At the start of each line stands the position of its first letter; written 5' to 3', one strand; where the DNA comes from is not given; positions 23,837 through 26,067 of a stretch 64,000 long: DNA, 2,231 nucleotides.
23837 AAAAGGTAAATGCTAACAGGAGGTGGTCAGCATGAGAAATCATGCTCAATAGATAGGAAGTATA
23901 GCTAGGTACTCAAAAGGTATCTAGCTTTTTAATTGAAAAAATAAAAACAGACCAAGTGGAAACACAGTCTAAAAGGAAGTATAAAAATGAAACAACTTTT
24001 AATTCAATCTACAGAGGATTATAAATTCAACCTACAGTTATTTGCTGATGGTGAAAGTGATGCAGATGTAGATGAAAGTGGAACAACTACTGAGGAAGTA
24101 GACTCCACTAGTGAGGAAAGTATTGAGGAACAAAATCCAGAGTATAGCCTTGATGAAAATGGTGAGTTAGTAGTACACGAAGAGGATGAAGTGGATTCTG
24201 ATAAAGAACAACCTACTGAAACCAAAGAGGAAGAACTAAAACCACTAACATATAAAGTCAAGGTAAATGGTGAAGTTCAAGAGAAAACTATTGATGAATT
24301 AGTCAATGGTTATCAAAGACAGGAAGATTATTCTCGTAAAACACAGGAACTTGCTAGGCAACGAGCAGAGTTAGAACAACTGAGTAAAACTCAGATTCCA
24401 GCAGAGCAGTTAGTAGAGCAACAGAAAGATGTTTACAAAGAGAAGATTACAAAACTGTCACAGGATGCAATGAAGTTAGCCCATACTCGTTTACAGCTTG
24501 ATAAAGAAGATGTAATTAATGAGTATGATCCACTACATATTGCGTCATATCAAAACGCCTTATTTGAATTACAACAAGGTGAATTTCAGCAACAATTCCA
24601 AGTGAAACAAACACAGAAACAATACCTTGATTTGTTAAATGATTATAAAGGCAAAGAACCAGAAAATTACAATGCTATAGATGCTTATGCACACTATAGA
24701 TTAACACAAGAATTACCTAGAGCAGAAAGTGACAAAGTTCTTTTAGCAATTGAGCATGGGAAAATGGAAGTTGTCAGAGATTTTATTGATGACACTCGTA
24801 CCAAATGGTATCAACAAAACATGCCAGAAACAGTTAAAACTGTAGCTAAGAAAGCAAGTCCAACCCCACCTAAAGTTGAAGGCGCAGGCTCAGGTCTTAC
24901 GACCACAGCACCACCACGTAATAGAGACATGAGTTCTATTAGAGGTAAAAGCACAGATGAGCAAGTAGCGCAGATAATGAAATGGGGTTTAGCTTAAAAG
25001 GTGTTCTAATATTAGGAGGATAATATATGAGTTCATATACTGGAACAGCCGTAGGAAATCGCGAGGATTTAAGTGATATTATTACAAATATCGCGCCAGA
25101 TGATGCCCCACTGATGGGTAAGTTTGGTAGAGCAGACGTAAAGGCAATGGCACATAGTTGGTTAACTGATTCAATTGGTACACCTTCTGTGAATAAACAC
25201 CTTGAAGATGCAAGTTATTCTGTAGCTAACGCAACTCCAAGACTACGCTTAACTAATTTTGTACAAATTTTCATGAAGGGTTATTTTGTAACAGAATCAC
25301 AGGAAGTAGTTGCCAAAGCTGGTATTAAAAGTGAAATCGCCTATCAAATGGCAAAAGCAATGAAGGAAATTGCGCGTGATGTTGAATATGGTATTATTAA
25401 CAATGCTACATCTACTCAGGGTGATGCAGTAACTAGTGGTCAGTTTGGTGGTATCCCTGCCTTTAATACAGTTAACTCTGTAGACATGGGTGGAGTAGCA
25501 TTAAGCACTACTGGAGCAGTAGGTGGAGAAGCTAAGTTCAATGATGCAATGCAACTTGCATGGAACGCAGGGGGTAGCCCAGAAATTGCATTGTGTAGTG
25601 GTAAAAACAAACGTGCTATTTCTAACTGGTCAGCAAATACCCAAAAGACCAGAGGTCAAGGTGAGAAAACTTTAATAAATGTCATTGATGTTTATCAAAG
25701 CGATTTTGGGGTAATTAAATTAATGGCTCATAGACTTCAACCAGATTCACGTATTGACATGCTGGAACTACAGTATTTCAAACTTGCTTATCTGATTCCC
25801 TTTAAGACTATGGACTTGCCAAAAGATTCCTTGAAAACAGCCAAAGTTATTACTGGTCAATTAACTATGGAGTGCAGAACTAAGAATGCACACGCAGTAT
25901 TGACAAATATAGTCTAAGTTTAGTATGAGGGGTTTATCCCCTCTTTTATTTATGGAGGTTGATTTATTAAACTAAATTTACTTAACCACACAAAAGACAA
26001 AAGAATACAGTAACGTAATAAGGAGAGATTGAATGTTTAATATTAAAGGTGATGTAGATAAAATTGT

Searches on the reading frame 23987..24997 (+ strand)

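Call 14: search_protein_families(library=phrogs, proteins=[window:23987-24997:+], max_evalue=0.00001)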
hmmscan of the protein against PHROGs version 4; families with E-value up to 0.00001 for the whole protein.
window:23987-24997:+ (336 aa): 1 family
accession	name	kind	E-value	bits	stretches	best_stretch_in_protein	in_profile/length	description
phrog_3927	-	head and packaging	1.5e-10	42.1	1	16-211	30-209/342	head scaffolding protein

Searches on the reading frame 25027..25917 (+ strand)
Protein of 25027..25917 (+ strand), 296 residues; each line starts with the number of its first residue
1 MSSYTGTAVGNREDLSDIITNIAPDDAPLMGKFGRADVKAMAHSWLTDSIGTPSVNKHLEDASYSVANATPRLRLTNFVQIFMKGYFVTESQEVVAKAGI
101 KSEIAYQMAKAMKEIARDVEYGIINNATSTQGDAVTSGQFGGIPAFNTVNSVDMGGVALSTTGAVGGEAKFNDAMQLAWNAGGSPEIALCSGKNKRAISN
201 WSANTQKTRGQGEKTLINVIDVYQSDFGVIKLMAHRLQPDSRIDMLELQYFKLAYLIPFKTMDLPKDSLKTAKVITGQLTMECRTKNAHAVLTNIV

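Call 14: search_protein_families(library=phrogs, proteins=[window:25027-25917:+], max_evalue=0.00001)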
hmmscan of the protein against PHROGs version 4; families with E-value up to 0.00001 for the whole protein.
window:25027-25917:+ (296 aa): 1 family
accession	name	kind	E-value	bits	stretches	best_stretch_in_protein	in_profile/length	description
phrog_1328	-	head and packaging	2.5e-74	252.5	1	6-295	15-306/583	major head protein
